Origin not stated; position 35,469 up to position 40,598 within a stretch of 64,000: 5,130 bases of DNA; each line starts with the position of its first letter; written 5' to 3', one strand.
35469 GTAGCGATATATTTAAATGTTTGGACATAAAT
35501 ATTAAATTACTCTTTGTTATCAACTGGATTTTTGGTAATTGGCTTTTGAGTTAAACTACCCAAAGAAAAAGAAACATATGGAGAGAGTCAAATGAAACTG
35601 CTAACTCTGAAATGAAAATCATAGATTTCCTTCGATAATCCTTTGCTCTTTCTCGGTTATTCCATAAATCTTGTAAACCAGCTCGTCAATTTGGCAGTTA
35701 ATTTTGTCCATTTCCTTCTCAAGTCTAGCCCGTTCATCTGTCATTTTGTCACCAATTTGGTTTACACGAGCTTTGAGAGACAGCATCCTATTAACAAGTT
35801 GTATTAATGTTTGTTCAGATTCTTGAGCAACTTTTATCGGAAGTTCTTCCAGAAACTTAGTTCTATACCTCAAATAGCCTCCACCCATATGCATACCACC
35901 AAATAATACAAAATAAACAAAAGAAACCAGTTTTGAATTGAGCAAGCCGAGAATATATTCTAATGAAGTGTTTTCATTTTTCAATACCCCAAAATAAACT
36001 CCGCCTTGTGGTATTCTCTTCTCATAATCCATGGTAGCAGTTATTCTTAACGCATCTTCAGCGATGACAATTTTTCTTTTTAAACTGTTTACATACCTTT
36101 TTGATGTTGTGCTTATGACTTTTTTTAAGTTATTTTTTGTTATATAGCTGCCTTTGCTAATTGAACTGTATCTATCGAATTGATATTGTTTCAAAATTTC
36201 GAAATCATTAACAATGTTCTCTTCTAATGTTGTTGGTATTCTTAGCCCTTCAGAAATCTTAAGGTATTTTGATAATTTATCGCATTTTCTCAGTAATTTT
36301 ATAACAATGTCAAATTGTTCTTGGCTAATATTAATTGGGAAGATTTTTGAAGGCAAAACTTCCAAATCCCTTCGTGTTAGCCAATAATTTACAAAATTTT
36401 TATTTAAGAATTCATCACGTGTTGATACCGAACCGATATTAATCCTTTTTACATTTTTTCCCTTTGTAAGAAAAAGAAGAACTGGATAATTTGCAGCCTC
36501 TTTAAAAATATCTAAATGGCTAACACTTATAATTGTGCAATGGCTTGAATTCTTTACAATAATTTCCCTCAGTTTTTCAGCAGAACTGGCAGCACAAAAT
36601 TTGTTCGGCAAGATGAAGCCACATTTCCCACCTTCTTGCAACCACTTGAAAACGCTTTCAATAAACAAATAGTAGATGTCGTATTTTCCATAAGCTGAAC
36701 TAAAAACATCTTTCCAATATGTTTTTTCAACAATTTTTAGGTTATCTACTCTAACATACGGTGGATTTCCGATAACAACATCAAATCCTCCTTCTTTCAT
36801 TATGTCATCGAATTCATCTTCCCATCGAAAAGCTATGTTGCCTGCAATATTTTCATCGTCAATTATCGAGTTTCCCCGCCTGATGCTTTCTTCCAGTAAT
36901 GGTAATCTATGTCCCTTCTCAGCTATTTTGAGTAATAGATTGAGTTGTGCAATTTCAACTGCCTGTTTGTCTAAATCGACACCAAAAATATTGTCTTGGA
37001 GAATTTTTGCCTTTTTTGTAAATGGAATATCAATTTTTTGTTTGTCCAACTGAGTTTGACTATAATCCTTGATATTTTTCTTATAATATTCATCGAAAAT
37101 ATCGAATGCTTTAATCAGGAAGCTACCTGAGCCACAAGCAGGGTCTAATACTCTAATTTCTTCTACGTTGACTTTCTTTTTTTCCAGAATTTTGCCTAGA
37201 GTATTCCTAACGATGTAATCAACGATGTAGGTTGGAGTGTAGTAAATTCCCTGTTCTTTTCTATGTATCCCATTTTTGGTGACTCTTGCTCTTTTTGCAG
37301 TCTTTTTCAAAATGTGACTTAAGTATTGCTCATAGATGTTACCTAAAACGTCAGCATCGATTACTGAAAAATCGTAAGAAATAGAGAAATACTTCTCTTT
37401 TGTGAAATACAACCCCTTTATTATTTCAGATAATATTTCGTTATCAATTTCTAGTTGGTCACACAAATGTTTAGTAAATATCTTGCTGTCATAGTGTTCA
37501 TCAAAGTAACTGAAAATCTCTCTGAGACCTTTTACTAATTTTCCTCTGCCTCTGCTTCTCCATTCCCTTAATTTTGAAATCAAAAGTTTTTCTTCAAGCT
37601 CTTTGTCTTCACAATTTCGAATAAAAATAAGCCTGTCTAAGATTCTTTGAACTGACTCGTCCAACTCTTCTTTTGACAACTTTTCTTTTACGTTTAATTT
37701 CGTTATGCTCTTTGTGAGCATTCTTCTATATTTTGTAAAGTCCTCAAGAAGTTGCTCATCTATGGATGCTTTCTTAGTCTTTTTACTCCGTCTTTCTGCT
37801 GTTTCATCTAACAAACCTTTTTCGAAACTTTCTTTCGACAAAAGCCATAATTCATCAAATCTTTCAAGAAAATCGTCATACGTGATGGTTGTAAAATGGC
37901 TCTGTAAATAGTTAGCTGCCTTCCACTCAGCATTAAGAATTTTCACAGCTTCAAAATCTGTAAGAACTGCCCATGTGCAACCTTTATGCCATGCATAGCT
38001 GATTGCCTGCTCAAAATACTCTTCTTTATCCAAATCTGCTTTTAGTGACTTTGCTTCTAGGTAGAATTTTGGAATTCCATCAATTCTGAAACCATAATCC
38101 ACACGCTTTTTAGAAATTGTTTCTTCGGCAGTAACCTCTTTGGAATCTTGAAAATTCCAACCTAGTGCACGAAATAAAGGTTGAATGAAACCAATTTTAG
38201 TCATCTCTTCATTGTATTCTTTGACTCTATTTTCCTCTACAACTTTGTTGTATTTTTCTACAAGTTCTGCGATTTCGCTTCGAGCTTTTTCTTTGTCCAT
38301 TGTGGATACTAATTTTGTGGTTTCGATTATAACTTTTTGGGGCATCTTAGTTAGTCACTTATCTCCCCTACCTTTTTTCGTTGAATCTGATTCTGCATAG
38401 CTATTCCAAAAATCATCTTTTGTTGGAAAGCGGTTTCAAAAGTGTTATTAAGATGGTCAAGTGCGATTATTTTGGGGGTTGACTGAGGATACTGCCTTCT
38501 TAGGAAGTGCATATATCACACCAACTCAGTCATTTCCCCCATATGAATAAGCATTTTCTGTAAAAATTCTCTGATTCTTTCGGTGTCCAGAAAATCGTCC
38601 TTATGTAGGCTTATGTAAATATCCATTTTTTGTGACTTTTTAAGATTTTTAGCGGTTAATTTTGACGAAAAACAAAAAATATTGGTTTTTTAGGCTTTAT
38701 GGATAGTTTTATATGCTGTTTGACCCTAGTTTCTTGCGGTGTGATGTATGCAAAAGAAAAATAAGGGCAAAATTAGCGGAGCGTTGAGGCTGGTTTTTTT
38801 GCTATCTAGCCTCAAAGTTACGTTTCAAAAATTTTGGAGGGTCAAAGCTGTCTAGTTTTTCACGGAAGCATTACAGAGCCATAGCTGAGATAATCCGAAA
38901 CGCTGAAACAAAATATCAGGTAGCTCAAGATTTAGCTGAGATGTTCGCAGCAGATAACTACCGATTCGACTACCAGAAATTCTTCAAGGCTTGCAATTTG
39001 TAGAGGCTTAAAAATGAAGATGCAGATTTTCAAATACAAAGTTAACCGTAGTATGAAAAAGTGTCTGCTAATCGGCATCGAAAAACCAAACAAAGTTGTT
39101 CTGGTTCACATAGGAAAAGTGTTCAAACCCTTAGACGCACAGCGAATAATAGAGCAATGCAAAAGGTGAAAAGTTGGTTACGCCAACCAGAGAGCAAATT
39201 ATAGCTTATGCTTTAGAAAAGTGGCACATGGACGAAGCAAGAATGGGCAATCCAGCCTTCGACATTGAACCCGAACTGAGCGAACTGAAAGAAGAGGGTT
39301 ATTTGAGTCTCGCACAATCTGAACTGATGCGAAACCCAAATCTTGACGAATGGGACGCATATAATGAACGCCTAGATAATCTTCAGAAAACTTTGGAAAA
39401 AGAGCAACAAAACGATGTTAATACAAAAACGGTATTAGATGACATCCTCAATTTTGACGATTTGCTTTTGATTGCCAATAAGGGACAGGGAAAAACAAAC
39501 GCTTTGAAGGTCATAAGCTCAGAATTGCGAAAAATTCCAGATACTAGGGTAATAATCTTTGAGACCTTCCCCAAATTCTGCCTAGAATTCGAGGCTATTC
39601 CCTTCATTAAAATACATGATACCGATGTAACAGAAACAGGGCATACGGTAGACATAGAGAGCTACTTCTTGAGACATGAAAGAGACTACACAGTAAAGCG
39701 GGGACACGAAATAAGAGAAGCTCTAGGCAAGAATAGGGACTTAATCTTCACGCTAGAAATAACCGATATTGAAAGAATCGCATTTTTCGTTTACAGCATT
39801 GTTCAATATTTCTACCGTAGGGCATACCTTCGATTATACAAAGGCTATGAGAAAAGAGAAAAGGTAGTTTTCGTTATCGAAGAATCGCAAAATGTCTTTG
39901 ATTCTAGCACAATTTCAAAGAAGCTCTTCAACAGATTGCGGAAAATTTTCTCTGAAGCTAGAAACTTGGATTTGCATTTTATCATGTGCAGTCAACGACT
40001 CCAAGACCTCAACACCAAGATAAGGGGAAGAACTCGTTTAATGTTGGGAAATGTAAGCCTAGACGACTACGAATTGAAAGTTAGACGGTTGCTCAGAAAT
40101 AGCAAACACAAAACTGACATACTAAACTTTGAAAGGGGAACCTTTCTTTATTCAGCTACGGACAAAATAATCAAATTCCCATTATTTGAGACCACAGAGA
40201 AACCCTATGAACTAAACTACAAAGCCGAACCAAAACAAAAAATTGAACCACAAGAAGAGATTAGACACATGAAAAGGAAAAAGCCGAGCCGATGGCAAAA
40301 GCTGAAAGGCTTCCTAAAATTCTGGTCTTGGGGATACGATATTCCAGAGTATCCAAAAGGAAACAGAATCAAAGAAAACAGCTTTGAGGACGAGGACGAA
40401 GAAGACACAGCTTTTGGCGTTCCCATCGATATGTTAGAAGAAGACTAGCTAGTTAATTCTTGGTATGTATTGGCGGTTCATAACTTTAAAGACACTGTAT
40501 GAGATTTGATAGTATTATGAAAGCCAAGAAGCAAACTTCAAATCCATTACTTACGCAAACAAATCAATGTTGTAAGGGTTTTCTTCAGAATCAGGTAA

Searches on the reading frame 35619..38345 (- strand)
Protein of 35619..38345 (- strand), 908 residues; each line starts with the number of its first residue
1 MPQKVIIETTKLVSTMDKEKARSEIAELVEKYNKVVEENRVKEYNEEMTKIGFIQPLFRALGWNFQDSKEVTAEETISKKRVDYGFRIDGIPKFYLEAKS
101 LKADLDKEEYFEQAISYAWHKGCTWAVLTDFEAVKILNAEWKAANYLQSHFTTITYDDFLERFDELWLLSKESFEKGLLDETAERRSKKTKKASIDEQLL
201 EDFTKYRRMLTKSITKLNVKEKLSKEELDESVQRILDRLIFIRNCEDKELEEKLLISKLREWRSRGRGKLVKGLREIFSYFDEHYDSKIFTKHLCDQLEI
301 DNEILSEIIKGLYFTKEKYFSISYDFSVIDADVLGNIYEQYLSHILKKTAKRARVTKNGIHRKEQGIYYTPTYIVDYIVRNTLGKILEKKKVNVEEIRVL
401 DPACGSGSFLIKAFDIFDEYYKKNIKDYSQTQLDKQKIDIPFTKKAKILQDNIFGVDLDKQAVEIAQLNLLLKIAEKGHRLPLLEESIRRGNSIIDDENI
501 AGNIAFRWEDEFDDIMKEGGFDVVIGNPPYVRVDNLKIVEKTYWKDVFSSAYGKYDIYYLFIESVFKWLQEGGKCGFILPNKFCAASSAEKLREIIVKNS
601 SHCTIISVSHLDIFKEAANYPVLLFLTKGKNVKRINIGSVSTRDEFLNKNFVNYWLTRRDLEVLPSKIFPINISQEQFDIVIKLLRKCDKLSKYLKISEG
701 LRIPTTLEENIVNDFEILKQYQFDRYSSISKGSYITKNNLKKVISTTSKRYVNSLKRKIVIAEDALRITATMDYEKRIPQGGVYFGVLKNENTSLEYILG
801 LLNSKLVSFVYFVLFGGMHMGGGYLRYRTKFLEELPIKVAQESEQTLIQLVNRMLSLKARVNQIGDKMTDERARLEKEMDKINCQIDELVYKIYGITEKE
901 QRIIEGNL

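Call 46: search_protein_families(library=pfam, proteins=[window:35619-38345:-], max_evalue=0.01)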
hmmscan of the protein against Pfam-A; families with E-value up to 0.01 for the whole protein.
window:35619-38345:- (908 aa): 7 families
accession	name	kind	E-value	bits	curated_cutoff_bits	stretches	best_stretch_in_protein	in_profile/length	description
PF07669.17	Eco57I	-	5.7e-41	140.9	25.3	1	452-614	2-171/171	Eco57I restriction-modification methylase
PF02384.22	N6_Mtase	-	1.2e-26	94.2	20.4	1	331-661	3-265/311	N-6 DNA Methylase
PF20473.4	MmeI_Mtase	-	7.3e-15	55.3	27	1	387-601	11-220/259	MmeI, DNA-methyltransferase domain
PF12950.13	TaqI_C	-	1.6e-10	41.7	26.5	1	725-837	11-118/118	TaqI-like C-terminal specificity domain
PF01170.24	UPF0020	-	1.9e-08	34.7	22.3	1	397-470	30-96/197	RMKL-like, methyltransferase domain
PF04313.20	HSDR_N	-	1.9e-07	31.6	25.1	1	66-142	113-195/198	Type I restriction enzyme R protein N terminus (HSDR_N)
PF13847.12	Methyltransf_31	-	0.004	17.3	27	0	396-423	4-24/145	Methyltransferase domain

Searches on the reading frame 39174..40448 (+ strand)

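Call 46: search_protein_families(library=pfam, proteins=[window:39174-40448:+], max_evalue=0.01)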
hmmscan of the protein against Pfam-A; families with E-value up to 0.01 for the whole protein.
window:39174-40448:+ (424 aa): 2 families
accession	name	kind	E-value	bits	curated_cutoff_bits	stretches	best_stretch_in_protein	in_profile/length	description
PF00004.35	AAA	-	0.002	19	21.2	0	226-287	54-123/131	ATPase family associated with various cellular activities (AAA)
PF13401.12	AAA_22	-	0.0062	17.3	27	0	222-273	76-124/130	AAA domain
